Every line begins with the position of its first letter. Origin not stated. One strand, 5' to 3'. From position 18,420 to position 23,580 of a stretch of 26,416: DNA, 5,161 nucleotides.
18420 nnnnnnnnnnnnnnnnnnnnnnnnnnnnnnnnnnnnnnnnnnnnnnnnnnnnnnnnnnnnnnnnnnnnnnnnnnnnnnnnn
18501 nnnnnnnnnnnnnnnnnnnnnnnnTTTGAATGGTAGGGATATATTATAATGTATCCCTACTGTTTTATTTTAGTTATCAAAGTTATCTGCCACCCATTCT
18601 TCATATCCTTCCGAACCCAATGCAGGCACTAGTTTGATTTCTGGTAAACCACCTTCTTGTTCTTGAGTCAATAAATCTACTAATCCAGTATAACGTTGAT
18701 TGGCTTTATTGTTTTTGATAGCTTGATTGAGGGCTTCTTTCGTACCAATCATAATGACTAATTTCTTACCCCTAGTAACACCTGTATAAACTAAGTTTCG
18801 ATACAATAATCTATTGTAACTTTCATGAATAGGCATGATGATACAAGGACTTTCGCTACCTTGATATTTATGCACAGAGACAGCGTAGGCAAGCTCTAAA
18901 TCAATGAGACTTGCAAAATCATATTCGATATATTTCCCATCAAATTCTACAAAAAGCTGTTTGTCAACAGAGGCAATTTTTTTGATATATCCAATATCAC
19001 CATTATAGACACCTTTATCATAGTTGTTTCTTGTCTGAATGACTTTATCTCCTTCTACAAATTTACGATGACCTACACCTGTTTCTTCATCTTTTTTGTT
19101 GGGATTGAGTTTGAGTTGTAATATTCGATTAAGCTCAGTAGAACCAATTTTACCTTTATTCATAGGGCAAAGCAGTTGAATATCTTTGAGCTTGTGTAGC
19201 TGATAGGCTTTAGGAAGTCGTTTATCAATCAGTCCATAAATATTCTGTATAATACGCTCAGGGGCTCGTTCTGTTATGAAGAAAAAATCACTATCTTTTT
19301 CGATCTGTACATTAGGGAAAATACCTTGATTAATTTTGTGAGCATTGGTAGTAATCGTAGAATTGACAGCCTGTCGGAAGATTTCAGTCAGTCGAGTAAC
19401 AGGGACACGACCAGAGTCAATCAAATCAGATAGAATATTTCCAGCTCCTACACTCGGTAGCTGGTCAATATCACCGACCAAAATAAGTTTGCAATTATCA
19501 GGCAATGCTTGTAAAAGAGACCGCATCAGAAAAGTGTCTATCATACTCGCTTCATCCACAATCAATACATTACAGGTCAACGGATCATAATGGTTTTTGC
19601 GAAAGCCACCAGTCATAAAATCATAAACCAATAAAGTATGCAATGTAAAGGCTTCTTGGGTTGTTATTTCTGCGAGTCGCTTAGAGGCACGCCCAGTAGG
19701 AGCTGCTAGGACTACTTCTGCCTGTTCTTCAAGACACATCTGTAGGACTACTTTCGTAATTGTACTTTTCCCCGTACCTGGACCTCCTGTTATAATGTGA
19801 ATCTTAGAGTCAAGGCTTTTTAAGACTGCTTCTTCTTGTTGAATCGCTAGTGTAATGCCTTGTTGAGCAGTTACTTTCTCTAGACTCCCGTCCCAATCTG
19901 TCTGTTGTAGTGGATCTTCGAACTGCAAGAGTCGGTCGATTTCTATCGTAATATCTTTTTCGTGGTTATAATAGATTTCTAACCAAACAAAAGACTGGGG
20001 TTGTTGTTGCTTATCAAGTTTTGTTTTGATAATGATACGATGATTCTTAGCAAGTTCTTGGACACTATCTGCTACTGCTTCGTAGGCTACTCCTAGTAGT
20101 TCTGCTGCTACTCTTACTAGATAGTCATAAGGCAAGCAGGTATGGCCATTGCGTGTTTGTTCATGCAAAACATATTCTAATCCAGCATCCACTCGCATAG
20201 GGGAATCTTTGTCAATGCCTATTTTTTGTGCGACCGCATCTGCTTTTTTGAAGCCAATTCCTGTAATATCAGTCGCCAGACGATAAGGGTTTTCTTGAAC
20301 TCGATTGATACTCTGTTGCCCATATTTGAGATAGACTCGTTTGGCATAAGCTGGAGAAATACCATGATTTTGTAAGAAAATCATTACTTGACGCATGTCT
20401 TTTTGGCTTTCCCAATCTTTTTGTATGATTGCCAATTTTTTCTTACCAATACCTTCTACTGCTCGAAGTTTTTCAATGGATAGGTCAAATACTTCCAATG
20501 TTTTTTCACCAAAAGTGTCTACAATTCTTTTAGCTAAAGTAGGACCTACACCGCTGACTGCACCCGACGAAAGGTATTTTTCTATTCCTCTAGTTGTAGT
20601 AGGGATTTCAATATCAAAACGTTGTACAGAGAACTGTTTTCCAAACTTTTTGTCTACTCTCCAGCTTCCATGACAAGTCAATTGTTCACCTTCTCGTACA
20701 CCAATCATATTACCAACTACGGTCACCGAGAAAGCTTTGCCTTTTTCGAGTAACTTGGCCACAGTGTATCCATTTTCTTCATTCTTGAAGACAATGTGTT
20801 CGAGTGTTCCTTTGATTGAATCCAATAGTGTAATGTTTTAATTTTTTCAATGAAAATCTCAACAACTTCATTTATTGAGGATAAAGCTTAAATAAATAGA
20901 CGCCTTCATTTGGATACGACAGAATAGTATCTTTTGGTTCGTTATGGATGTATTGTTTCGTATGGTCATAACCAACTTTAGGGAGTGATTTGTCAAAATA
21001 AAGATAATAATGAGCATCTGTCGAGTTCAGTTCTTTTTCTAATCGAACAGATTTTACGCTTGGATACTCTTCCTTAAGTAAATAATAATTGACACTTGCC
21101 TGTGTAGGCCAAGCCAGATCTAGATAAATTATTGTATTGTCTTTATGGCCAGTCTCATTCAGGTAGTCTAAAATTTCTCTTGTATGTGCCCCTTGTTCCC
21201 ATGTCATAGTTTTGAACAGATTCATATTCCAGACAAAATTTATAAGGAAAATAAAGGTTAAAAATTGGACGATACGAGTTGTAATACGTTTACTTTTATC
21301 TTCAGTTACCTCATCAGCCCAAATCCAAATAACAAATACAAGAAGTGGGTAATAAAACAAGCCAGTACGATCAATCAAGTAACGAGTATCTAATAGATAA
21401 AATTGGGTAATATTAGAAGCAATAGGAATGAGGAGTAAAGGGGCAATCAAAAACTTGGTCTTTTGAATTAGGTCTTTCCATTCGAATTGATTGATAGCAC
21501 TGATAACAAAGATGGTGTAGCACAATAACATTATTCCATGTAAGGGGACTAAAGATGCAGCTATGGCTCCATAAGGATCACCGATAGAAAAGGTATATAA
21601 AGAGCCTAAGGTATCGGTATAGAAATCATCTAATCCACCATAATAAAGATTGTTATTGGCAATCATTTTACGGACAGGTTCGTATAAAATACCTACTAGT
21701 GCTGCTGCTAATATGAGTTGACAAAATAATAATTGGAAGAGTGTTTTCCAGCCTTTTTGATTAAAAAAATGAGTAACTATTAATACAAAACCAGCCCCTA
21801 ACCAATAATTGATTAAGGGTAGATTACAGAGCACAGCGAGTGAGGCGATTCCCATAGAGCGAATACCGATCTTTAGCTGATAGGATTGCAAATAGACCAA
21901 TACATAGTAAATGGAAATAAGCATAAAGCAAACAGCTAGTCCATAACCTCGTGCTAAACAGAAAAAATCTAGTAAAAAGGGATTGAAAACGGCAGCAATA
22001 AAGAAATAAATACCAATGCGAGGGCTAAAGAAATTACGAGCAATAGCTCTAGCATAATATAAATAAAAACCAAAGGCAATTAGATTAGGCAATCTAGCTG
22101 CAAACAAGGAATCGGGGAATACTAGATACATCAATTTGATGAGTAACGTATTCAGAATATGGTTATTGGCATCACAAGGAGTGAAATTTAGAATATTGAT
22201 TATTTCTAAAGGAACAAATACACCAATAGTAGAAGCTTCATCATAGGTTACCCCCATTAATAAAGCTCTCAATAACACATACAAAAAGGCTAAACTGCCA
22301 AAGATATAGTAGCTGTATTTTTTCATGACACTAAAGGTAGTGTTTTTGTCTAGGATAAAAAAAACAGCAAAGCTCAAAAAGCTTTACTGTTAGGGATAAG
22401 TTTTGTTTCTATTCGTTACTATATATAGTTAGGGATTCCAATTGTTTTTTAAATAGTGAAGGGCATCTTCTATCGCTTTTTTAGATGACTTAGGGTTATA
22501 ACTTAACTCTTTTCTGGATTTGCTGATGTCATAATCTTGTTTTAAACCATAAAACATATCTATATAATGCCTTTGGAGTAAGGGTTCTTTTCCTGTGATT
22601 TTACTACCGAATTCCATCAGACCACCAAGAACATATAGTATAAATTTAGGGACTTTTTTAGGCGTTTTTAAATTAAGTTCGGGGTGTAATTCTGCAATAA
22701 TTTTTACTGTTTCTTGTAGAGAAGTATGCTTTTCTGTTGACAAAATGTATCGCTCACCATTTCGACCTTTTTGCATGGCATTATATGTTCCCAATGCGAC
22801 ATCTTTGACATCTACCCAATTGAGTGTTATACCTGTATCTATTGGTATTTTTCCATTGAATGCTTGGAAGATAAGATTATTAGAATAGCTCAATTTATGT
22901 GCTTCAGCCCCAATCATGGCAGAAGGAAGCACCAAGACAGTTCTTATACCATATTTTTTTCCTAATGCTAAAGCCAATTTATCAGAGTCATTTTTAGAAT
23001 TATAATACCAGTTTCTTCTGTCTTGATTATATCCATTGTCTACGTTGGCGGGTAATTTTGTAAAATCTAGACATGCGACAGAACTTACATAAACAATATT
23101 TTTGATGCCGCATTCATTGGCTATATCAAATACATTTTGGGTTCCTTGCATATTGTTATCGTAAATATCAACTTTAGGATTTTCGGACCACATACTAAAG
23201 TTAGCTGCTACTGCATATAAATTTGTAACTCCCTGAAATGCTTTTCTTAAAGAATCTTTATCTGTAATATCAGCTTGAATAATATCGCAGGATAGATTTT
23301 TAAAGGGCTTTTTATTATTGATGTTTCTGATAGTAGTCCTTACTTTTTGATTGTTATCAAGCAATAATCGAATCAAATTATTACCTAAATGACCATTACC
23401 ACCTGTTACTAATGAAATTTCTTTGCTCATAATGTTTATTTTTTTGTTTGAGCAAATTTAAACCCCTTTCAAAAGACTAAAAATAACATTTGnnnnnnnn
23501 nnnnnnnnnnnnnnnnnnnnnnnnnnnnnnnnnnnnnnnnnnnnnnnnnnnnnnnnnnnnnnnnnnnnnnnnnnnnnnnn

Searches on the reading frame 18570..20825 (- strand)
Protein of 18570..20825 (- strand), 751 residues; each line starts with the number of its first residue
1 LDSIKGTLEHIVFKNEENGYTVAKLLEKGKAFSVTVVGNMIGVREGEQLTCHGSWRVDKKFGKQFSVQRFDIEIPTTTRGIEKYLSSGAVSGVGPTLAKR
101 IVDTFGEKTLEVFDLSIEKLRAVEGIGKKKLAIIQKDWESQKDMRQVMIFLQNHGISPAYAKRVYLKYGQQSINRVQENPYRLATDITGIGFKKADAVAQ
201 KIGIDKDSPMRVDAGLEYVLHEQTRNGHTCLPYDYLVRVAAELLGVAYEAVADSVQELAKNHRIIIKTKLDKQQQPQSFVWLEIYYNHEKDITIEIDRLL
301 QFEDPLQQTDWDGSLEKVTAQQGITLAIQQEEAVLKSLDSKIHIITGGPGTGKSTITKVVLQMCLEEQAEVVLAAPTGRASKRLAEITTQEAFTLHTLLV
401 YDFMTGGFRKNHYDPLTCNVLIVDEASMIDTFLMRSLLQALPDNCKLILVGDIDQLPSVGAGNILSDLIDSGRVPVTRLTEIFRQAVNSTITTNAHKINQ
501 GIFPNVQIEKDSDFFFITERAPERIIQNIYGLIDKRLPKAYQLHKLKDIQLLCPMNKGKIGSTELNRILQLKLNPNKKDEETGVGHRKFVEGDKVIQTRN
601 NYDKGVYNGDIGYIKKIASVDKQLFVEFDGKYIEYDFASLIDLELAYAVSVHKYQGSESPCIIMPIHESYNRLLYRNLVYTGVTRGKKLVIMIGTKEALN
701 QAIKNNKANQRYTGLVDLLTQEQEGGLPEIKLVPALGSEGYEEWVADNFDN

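Call 43: search_protein_families(library=pfam, proteins=[window:18570-20825:-], max_evalue=0.001)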
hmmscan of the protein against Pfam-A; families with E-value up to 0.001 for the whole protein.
window:18570-20825:- (751 aa): 13 families
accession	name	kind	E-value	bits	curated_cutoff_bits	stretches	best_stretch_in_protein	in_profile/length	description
PF13245.12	AAA_19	-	3.6e-40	137.7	25.1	1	330-460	1-133/134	AAA domain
PF14490.11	HHH_RecD2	-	1e-38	131.6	27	1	141-230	2-92/92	ATP-dependent RecD2 DNA helicase HHH domain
PF13604.12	AAA_30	-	3.4e-37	128.5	27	1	326-511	2-182/191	AAA domain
PF23139.1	OB_YrrC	-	3.5e-24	85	27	1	1-75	1-76/76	ATP-dependent DNA helicase YrrC, OB-fold domain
PF18335.7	SH3_13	-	2e-21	76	41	1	565-628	1-65/65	ATP-dependent RecD-like DNA helicase SH3 domain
PF13538.12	UvrD_C_2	-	7.1e-14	51.8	27.4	1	645-693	1-52/52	UvrD-like helicase C-terminal domain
PF14520.12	HHH_5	-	2.8e-09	37.7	27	1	90-131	7-48/57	Helix-hairpin-helix domain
PF13086.12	AAA_11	-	2.9e-07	31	27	0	328-377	4-61/257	AAA domain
PF01443.25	Viral_helicase1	-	1.1e-06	29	21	1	344-494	2-138/228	Viral superfamily 1 RNA helicase core domain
PF05127.21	NAT10_TcmA_helicase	-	4.6e-06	27.1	22.7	1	344-440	1-112/176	RNA cytidine acetyltransferase NAT10/TcmA, helicase domain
PF02562.22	PhoH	-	5.7e-05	23.1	27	0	419-456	121-158/205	PhoH-like protein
PF05970.20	PIF1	-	7.3e-05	22.9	25.9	1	333-460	16-156/223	PIF1-like helicase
PF00633.29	HHH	-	0.00045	20.4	24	0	114-130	7-23/30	Helix-hairpin-helix motif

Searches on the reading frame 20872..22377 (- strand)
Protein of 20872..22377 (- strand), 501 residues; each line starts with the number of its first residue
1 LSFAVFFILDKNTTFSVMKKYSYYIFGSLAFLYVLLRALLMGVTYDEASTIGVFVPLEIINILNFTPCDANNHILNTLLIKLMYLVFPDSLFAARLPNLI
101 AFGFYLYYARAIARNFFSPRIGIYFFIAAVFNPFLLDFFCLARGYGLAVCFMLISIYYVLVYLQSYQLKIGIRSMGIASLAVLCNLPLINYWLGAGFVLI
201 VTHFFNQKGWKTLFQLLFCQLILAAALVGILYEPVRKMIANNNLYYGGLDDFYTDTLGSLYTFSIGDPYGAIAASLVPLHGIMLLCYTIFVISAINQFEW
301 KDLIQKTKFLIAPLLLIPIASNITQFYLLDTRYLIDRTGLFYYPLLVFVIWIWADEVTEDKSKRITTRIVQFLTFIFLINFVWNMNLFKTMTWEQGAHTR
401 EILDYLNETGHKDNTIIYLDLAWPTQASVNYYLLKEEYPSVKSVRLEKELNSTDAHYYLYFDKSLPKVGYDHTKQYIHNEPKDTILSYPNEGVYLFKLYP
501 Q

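Call 43: search_protein_families(library=pfam, proteins=[window:20872-22377:-], max_evalue=0.001)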
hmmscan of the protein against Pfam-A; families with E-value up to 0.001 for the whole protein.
window:20872-22377:- (501 aa): 1 family
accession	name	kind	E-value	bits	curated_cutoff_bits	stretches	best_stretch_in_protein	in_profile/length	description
PF13231.12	PMT_2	-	6.9e-05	23.5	26.1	1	78-223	8-154/160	Dolichyl-phosphate-mannose-protein mannosyltransferase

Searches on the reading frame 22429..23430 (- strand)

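Call 43: search_protein_families(library=pfam, proteins=[window:22429-23430:-], max_evalue=0.001)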
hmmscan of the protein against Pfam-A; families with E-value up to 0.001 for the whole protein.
window:22429-23430:- (333 aa): 8 families
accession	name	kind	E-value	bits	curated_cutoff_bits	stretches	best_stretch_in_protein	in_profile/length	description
PF01370.27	Epimerase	-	1.6e-27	96.9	20.9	1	7-228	2-237/240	NAD dependent epimerase/dehydratase family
PF01073.25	3Beta_HSD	-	4.3e-21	75.6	22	1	7-154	1-158/280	3-beta hydroxysteroid dehydrogenase/isomerase family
PF13460.12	NAD_binding_10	-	1.1e-14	55.2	27.2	1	10-152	1-130/184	NAD(P)H-binding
PF05368.20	NmrA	-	2.1e-14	54.3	27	1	7-124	6-114/298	NmrA-like family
PF16363.11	GDP_Man_Dehyd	-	3.9e-13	50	27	1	7-245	1-262/332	GDP-mannose 4,6 dehydratase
PF07993.18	NAD_binding_4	-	1.7e-10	41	20.1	1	61-176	82-210/258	Male sterility protein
PF02719.21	Polysacc_synt_2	-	1e-09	38.5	20.2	1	7-117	2-128/293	Polysaccharide biosynthesis protein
PF04321.23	RmlD_sub_bind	-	9.3e-07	28.6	27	1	7-157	4-140/287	RmlD substrate binding domain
